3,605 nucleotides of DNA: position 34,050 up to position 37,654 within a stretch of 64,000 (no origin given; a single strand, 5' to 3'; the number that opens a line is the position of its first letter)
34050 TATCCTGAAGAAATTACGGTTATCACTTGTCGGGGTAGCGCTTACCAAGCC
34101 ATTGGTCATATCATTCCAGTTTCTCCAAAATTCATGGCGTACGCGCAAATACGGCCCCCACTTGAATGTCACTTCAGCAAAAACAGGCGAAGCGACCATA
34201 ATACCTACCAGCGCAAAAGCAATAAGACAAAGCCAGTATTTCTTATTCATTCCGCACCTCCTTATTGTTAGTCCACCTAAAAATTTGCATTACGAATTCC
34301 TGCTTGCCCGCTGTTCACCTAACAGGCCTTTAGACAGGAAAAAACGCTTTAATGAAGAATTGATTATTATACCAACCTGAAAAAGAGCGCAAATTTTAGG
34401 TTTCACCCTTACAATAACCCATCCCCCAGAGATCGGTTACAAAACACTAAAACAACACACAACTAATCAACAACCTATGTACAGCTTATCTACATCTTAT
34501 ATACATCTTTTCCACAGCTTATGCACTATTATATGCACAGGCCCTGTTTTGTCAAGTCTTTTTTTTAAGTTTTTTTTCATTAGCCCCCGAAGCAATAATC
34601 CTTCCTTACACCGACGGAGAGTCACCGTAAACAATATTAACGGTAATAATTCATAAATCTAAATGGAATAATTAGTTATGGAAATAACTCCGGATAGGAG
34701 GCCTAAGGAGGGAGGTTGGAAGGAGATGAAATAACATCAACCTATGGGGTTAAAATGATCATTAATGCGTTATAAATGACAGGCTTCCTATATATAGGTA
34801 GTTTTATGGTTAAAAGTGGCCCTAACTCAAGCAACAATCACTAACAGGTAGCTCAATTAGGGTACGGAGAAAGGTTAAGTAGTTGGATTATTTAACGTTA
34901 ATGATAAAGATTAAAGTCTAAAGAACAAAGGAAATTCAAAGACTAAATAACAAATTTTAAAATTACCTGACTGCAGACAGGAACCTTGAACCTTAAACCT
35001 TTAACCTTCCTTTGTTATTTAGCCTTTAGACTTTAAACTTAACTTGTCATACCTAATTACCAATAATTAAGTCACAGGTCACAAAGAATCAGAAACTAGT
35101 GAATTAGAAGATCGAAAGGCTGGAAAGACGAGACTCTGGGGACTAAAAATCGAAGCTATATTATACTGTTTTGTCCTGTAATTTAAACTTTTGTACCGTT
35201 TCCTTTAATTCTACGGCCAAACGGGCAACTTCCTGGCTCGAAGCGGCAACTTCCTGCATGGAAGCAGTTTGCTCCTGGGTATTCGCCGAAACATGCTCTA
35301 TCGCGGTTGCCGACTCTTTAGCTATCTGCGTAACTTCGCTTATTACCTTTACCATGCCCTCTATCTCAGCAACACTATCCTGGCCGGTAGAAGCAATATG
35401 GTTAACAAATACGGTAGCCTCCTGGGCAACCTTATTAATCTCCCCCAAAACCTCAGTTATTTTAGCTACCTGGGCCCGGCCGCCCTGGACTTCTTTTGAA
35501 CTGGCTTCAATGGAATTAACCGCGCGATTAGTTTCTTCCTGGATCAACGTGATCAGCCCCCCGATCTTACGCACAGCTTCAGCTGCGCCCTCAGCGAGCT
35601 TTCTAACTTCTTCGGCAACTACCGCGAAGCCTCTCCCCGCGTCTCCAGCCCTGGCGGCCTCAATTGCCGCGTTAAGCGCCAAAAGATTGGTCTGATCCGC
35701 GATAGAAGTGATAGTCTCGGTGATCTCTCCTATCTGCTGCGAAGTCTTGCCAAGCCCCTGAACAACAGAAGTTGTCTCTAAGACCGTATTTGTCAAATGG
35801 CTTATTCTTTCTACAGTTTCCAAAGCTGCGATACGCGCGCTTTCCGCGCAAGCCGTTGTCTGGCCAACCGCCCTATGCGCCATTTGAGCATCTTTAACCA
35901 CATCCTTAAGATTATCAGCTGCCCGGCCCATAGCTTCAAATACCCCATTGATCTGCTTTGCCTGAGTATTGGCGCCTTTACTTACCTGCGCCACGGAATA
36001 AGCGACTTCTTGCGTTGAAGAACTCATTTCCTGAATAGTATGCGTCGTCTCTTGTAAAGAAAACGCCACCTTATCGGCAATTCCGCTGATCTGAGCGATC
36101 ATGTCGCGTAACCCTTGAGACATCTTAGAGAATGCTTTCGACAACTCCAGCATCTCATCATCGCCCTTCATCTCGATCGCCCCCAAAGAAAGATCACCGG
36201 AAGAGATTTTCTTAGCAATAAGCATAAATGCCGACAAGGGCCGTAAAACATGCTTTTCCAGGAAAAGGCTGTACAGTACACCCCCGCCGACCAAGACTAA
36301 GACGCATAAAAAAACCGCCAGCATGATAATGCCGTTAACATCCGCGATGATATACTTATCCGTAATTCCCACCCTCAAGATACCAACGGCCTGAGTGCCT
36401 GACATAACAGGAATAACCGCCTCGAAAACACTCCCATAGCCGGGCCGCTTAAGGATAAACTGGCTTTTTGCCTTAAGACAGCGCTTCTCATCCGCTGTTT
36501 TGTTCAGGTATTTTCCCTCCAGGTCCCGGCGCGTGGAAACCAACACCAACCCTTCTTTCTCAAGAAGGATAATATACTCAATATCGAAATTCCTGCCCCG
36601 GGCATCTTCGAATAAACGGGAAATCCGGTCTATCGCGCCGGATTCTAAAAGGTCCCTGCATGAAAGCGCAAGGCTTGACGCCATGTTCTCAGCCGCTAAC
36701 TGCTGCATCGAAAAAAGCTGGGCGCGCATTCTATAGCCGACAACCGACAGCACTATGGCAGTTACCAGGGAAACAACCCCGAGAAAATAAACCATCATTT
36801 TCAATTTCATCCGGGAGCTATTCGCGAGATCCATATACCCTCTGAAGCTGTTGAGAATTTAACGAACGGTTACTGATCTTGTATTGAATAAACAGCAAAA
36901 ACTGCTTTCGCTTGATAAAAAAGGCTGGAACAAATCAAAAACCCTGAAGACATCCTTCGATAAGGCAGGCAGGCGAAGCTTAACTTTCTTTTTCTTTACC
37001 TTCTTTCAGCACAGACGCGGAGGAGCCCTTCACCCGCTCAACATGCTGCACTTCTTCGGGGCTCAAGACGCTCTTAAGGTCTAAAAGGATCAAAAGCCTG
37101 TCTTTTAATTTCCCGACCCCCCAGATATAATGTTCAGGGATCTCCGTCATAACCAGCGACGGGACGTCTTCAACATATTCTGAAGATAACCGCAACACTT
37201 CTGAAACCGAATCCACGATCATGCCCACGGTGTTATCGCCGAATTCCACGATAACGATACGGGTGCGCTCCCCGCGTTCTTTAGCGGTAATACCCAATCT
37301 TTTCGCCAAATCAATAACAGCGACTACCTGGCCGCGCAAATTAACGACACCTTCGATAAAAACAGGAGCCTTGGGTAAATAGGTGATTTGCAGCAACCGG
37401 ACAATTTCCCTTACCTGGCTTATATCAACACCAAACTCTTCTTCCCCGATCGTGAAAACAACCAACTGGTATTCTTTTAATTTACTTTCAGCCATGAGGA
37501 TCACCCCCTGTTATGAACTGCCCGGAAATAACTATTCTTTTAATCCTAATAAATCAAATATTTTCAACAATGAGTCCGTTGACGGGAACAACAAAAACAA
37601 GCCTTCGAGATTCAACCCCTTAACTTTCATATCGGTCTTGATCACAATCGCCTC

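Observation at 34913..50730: Two copies of a ~110-125 nt hairpin-forming intergenic repeat element (REP/MITE-like) 15.7 kb apart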

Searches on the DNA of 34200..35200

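Call 69: search_rna_families(source=window, start=34200, end=35200, threshold=evalue, max_evalue=1)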
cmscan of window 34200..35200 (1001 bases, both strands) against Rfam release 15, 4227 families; matches with E-value up to 1: 1.
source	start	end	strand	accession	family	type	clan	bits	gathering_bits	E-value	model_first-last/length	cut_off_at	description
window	34911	35027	-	RF04130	MIR7996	Gene; miRNA;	-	19.7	119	0.87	1-190/190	no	MIR7996 microRNA precursor family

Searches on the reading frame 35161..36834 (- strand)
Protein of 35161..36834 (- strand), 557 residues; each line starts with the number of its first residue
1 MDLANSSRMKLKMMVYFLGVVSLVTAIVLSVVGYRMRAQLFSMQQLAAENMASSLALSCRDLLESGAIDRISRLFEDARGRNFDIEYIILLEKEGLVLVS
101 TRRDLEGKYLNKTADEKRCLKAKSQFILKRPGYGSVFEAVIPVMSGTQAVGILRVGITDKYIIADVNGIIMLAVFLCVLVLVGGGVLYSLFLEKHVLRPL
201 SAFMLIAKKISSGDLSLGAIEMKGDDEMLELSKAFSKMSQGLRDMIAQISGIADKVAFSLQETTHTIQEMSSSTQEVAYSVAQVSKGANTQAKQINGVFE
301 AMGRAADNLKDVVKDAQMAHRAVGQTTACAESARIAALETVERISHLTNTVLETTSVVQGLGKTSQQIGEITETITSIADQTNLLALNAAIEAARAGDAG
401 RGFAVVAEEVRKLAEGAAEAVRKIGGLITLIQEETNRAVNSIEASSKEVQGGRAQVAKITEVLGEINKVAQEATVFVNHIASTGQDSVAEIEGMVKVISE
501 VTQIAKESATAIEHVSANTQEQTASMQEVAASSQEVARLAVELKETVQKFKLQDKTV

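Call 12: search_protein_families(library=pfam, proteins=[window:35161-36834:-])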
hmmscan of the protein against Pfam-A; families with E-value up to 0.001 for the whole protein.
window:35161-36834:- (557 aa): 5 families
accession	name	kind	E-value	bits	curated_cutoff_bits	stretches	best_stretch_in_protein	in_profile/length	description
PF00015.26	MCPsignal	-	7.9e-41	140.2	34.6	1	346-504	13-171/172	Methyl-accepting chemotaxis protein (MCP) signalling domain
PF00672.30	HAMP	-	4.4e-06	27.4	25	1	194-244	4-53/53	HAMP domain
PF17203.10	sCache_3_2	-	5.1e-06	27.1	28.4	1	67-169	36-138/140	Single cache domain 3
PF06103.16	DUF948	-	0.0001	22.9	37.2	1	246-312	21-87/89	Bacterial protein of unknown function (DUF948)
PF20155.4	TMP_3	-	0.0005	20.3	41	0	237-307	22-88/192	Tape measure protein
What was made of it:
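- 35161..36834 (-): Methyl-accepting chemotaxis protein gene, the last gene of the che cluster. Copy A lies 103 nt downstream of its stop. Pfam MCPsignal, HAMP and sCache_3_2 (call 12).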

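Call 17: find_encoding_contigs(protein=window:35161-36834:-, flank=10000, max_places=10)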
Protein window:35161-36834:- (557 aa): 2 contigs read that carry it; 1 place shown.
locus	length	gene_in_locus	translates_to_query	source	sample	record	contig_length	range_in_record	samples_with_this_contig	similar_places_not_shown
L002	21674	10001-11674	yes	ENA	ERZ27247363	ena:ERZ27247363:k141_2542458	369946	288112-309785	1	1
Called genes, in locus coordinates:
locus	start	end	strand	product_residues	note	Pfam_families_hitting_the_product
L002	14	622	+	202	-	PF04509:CheC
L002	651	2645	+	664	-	PF01627:Hpt, PF07194:P2, PF02895:H-kinase_dim, PF02518:HATPase_c, PF01584:CheW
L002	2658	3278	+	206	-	PF04509:CheC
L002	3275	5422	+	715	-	PF02597:ThiS (faint), PF14450:FtsA, PF02824:TGS (faint)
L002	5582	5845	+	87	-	PF10719:ComFB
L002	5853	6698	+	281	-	PF03705:CheR_N, PF01739:CheR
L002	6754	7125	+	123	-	PF00072:Response_reg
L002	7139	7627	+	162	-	PF03975:CheD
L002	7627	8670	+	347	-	PF00072:Response_reg, PF01339:CheB_methylest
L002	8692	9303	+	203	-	PF13690:CheX (faint), PF04509:CheC (weak)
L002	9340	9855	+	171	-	PF01584:CheW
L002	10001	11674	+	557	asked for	PF17203:sCache_3_2 (weak), PF00672:HAMP (faint), PF00015:MCPsignal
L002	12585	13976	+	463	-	PF13372:Alginate_exp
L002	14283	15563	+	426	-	PF13433:Peripla_BP_5, PF13458:Peripla_BP_6, PF01094:ANF_receptor, PF13433:Peripla_BP_5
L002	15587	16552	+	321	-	PF13379:NMT1_2, PF09084:NMT1 (weak)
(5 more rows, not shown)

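Call 45: find_homologous_proteins(query=window:35161-36834:-, max_evalue=1e-80)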
Query window:35161-36834:- (557 aa): 189 proteins with E <= 1e-80 among 8000 candidates; the best 120 are listed.
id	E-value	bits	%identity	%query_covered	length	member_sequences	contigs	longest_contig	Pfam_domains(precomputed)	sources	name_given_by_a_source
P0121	0.0e+0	1138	100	100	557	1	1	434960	PF00015.27,PF00672.31,PF17203.11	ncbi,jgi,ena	ncbi:MAG: methyl-accepting chemotaxis protein [Candidatus Omnitrophota bacterium]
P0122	0.0e+0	1014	90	100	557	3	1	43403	PF00015.27,PF00672.31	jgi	jgi:methyl-accepting chemotaxis protein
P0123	1.9e-278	942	83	98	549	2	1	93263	PF00015.27,PF00672.31,PF06103.17,PF17203.11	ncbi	ncbi:MAG: HAMP domain-containing methyl-accepting chemotaxis protein [Candidatus Omnitrophota bacter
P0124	1.0e-156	541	54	98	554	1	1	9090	PF00015.27,PF00672.31,PF04108.18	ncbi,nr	ncbi:MAG: methyl-accepting chemotaxis protein [Candidatus Omnitrophica bacterium]|nr:methyl-acceptin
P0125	5.5e-152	525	53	98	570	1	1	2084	PF00015.27,PF00672.31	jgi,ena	-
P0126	1.5e-147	511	50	98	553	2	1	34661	PF00015.27,PF00672.31,PF04108.18,PF17203.11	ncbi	ncbi:MAG: methyl-accepting chemotaxis protein [Candidatus Omnitrophota bacterium]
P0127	6.4e-142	492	47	98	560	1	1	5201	PF00015.27,PF00672.31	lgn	-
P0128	1.3e-141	491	48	99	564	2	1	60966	PF00015.27,PF00672.31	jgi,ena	-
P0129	2.2e-139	484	47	99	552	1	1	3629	PF00015.27,PF00672.31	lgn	-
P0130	1.6e-138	481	46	99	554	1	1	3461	PF00015.27,PF00672.31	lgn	-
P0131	1.3e-137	478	47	100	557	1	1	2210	PF00015.27,PF00672.31,PF04108.18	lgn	-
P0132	2.0e-136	474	46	99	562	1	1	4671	PF00015.27,PF00672.31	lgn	-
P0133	3.0e-133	463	48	99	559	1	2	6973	PF00015.27,PF00672.31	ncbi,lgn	-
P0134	8.4e-132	459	45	98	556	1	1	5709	PF00015.27,PF00672.31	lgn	-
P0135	2.1e-129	451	46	97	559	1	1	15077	PF00015.27,PF00672.31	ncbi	ncbi:MAG: methyl-accepting chemotaxis protein [bacterium]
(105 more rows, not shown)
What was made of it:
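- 35161..36834 (-): A 100% identical protein is named by NCBI as coming from a Candidatus Omnitrophota MAG (call 45).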

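Call 47: find_encoding_contigs(protein=P0122, flank=4000, max_places=3)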
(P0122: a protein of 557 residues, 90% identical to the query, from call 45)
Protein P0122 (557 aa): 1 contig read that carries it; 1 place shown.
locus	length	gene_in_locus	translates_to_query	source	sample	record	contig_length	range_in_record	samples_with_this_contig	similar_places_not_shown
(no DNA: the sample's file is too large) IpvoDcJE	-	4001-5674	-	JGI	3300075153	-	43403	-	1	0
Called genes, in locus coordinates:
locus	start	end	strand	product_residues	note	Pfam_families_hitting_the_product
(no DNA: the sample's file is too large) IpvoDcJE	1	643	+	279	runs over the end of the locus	PF03705:CheR_N, PF01739:CheR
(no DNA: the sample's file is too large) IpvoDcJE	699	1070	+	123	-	PF00072:Response_reg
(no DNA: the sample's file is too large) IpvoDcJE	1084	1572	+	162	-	PF03975:CheD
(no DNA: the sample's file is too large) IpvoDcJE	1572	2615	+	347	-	PF00072:Response_reg, PF01339:CheB_methylest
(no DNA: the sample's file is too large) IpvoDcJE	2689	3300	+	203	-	PF13690:CheX (faint), PF04509:CheC (weak)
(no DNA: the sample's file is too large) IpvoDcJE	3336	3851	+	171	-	PF01584:CheW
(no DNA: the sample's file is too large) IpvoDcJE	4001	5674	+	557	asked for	PF00672:HAMP, PF00015:MCPsignal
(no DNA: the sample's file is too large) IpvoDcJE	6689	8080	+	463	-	PF13372:Alginate_exp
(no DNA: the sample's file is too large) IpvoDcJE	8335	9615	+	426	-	PF13433:Peripla_BP_5 (weak), PF13458:Peripla_BP_6, PF01094:ANF_receptor, PF13433:Peripla_BP_5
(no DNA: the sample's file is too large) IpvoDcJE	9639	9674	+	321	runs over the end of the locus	PF13379:NMT1_2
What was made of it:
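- Tried and rejected: One orthologue had no retrievable DNA (P0122, call 47).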

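Call 48: find_encoding_contigs(protein=P0123, flank=4000, max_places=3)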
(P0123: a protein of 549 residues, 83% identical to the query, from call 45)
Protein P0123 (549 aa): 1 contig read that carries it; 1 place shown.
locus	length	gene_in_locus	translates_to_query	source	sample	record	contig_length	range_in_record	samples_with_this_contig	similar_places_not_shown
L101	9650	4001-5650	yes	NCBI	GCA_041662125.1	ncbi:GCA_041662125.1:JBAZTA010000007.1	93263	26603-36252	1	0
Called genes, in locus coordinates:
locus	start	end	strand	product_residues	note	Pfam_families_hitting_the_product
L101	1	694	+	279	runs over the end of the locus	PF03705:CheR_N, PF01739:CheR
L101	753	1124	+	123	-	PF00072:Response_reg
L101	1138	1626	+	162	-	PF03975:CheD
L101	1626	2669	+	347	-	PF00072:Response_reg, PF01339:CheB_methylest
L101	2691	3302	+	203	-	PF13690:CheX (faint), PF04509:CheC (weak)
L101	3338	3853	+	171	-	PF01584:CheW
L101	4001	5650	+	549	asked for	PF17203:sCache_3_2 (weak), PF00672:HAMP (weak), PF06103:DUF948 (faint), PF00015:MCPsignal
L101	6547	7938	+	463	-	PF13372:Alginate_exp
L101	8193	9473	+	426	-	PF13433:Peripla_BP_5, PF13458:Peripla_BP_6, PF01094:ANF_receptor, PF13433:Peripla_BP_5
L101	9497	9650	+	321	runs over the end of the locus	PF13379:NMT1_2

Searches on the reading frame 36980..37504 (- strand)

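Call 12: search_protein_families(library=pfam, proteins=[window:36980-37504:-])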
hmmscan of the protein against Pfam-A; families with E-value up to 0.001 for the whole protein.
window:36980-37504:- (174 aa): 1 family
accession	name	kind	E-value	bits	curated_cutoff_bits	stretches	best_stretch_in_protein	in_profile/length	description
PF01584.24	CheW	-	1.3e-38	132.2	23.5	1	13-148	1-135/138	CheW-like domain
